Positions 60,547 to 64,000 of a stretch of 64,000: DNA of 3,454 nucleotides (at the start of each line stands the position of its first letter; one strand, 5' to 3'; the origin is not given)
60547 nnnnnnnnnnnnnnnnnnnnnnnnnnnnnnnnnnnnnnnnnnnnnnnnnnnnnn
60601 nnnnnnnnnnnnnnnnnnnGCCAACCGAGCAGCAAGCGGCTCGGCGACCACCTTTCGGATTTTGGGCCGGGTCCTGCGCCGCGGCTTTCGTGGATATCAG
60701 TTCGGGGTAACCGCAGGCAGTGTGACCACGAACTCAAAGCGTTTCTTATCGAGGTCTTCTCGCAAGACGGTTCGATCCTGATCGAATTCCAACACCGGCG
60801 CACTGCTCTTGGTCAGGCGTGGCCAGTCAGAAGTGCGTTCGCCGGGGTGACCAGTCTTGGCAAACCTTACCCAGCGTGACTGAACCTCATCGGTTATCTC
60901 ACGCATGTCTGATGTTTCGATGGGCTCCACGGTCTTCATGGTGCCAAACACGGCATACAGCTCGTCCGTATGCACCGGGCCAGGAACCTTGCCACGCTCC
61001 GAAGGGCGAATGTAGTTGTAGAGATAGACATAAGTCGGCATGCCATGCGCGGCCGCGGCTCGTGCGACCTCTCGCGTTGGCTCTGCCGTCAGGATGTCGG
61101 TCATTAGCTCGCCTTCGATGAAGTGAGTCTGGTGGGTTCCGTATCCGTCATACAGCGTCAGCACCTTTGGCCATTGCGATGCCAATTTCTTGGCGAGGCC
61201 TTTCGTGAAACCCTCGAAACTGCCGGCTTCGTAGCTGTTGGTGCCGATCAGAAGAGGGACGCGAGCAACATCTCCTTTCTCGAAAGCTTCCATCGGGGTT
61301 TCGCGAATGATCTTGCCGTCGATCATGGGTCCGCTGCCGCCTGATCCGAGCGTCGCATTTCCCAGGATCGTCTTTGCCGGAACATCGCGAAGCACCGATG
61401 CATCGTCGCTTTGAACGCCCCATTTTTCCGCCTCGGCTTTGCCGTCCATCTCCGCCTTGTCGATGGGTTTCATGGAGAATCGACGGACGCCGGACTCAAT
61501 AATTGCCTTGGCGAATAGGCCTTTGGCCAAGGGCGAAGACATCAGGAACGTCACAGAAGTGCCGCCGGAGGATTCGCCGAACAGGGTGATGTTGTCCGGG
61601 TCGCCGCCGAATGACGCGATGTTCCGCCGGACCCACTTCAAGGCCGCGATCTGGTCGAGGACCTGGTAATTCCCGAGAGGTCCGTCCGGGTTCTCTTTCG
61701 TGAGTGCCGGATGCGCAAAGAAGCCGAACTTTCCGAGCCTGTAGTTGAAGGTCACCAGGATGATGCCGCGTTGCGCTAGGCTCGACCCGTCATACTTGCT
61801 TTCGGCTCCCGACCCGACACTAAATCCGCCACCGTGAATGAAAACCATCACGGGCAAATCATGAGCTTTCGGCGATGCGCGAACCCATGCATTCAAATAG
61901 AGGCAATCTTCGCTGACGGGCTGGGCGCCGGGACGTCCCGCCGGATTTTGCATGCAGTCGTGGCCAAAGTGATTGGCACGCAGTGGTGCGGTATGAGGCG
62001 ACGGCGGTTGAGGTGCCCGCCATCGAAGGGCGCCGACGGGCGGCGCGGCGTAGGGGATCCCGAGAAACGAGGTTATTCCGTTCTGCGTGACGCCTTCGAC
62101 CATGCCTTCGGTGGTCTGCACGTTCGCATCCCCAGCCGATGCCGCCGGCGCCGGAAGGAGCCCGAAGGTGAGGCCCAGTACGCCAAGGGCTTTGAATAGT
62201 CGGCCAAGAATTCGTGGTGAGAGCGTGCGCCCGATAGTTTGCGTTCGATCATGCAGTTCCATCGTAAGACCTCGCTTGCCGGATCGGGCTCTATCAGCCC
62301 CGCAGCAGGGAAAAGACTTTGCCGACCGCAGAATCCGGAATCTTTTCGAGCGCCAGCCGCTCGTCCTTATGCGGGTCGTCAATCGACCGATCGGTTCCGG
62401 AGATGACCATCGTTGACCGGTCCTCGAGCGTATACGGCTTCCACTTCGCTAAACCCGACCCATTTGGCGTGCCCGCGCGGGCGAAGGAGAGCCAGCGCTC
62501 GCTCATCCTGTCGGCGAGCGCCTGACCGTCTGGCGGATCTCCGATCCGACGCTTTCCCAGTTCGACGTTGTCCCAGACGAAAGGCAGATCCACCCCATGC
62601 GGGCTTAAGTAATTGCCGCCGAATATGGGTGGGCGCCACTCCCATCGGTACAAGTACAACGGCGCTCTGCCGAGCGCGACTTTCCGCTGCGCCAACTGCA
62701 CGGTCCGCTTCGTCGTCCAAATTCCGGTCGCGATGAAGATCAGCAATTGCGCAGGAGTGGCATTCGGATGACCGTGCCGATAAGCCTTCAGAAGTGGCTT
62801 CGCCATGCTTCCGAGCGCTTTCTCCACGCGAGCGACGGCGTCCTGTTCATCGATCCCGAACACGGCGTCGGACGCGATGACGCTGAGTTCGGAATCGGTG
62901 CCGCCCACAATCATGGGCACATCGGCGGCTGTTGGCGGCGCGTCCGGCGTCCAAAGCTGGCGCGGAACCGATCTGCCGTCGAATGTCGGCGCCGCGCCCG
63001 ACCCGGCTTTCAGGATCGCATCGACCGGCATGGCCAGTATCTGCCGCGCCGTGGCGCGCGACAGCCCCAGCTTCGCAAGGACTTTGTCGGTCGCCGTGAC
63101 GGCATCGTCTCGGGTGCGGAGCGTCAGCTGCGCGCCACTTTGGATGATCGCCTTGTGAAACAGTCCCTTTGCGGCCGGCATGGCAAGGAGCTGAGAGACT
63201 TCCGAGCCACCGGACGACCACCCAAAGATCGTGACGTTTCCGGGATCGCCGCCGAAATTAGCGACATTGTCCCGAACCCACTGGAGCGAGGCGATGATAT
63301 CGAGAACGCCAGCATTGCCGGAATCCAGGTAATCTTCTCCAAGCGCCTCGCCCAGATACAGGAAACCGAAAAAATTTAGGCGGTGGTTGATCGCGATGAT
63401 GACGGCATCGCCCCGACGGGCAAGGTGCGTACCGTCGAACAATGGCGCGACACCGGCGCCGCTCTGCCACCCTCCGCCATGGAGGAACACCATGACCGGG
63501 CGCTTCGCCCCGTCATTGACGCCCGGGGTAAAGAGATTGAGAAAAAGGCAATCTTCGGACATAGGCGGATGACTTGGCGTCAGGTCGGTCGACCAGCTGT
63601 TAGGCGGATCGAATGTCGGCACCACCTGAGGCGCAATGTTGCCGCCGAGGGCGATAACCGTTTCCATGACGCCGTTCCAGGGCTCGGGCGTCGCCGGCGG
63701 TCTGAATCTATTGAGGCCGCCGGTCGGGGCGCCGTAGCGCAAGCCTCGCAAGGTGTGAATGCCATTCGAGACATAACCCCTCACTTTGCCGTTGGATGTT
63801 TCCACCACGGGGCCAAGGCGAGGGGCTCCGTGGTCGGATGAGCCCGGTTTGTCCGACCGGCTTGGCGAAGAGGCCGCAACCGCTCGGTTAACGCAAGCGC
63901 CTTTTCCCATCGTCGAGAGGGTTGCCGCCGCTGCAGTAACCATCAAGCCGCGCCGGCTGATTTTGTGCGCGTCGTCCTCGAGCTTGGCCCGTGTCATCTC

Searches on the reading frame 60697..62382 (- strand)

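Call 33: search_protein_families(library=pfam, proteins=[window:60697-62382:-], max_evalue=0.01)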
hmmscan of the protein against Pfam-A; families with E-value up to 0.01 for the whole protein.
window:60697-62382:- (561 aa): 4 families
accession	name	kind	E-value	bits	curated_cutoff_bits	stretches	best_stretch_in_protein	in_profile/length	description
PF00135.34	COesterase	-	4.4e-108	362.9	27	2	86-392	3-323/515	Carboxylesterase family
PF20434.5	BD-FAE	-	2.5e-10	40.7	26.8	1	173-275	10-101/215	BD-FAE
PF07859.19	Abhydrolase_3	-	5.3e-08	33.3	25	1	241-277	49-85/210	alpha/beta hydrolase fold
PF00326.27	Peptidase_S9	-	0.00099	19.1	22.6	1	201-327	9-125/213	Prolyl oligopeptidase family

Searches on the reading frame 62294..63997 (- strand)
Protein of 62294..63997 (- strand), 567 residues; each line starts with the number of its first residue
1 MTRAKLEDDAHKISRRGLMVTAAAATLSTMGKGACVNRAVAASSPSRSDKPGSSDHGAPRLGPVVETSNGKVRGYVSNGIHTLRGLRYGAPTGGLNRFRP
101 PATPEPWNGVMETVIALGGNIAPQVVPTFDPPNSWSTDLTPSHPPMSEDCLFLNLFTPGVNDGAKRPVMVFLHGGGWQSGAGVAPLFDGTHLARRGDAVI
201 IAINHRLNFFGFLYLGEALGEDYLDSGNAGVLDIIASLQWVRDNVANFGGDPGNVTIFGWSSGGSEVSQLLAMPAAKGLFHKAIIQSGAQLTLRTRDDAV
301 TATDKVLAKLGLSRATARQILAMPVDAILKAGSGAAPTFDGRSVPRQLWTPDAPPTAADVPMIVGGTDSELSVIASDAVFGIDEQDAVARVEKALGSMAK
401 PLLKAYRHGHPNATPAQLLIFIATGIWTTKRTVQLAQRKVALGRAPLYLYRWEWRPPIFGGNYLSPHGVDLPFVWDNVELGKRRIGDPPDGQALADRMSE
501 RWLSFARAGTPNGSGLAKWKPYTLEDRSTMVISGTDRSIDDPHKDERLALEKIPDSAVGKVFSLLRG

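Call 33: search_protein_families(library=pfam, proteins=[window:62294-63997:-], max_evalue=0.01)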
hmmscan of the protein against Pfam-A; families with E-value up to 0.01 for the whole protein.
window:62294-63997:- (567 aa): 3 families
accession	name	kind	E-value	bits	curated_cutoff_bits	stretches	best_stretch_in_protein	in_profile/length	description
PF00135.34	COesterase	-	2.4e-78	264.8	27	1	63-547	3-511/515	Carboxylesterase family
PF20434.5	BD-FAE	-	6.1e-09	36.1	26.8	1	154-278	2-113/215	BD-FAE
PF07859.19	Abhydrolase_3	-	1.1e-07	32.3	25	1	229-287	47-108/210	alpha/beta hydrolase fold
